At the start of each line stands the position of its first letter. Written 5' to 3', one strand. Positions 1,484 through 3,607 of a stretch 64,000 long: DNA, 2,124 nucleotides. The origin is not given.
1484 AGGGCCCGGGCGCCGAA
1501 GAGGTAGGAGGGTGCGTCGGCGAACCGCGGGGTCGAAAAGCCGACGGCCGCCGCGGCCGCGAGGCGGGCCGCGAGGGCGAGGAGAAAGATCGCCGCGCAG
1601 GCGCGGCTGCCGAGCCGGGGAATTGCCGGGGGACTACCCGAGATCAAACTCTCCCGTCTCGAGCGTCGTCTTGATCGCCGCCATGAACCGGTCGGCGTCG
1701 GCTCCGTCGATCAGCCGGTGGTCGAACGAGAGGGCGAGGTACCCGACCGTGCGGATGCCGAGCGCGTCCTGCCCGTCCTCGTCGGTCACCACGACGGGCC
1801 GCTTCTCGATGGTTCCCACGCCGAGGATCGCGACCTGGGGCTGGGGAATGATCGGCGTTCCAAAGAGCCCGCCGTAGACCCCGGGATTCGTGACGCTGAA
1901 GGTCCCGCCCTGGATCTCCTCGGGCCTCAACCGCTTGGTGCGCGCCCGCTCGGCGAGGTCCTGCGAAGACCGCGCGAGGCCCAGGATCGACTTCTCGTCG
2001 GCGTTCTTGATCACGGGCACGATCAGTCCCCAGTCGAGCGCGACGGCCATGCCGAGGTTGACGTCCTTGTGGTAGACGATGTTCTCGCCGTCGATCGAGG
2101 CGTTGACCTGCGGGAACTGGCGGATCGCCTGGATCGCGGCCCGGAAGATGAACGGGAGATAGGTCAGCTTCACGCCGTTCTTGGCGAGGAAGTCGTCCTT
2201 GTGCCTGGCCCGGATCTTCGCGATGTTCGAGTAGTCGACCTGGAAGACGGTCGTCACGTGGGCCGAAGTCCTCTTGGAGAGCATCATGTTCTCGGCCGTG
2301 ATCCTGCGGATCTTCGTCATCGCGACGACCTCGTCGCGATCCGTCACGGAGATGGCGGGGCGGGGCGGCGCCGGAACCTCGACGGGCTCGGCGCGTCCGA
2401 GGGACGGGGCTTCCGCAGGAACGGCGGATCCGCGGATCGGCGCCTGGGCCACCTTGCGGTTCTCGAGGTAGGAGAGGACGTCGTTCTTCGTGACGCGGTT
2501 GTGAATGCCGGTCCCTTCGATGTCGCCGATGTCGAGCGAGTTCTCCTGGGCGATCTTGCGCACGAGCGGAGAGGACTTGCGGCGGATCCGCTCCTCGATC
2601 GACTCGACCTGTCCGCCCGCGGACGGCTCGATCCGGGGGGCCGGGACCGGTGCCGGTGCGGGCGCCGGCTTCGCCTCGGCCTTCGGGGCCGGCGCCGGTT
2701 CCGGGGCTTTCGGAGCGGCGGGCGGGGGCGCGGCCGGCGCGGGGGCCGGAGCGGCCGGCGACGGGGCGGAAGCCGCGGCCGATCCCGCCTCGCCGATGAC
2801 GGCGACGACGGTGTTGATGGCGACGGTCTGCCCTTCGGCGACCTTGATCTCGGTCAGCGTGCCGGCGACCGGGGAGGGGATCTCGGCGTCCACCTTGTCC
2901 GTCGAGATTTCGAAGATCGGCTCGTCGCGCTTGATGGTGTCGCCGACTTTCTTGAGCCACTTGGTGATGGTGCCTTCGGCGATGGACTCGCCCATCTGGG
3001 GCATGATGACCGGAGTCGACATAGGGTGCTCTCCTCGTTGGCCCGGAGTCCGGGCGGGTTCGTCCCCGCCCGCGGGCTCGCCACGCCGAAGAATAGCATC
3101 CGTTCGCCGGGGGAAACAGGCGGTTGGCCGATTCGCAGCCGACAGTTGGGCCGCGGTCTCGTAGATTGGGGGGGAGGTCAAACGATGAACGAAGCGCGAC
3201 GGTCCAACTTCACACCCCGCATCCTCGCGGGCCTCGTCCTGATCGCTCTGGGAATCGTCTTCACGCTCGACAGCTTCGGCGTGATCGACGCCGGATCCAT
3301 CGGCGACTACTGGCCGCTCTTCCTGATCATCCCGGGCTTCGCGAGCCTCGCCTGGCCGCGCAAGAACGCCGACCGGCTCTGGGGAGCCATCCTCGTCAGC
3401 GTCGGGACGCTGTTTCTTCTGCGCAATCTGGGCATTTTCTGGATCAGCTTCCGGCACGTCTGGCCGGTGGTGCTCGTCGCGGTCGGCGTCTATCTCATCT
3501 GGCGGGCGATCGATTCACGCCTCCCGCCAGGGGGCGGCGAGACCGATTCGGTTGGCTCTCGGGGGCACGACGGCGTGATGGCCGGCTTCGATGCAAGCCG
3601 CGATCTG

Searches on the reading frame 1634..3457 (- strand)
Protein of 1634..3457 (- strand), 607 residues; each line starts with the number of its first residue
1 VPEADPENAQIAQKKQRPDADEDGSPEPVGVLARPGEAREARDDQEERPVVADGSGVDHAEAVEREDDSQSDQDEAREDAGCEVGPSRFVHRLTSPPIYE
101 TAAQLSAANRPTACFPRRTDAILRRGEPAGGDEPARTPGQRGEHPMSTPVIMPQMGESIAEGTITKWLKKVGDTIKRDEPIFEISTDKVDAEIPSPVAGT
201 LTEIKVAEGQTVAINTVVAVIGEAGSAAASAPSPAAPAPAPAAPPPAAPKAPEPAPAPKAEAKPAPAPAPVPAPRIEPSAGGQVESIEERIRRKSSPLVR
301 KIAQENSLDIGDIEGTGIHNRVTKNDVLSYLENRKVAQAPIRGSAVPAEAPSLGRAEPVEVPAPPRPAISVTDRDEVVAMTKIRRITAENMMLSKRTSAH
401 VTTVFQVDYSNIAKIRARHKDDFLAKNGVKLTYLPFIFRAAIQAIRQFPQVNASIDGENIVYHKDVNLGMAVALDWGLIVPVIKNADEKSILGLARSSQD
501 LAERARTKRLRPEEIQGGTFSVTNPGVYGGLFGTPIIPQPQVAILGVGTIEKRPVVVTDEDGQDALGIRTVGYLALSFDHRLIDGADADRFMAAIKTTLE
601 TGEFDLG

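Call 68: search_protein_families(library=pfam, proteins=[window:1634-3457:-], max_evalue=0.00001)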
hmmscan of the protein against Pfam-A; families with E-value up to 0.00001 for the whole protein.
window:1634-3457:- (607 aa): 3 families
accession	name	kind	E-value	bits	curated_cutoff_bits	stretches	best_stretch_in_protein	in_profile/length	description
PF00198.28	2-oxoacid_dh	-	1.3e-80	270.6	23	1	374-601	3-226/232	2-oxoacid dehydrogenases acyltransferase (catalytic domain)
PF00364.28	Biotin_lipoyl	-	2.3e-21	75.8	22.1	1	150-221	3-73/73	Biotin-requiring enzyme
PF02817.22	E3_binding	-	3.3e-12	46.8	23.7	1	294-328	2-36/36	e3 binding domain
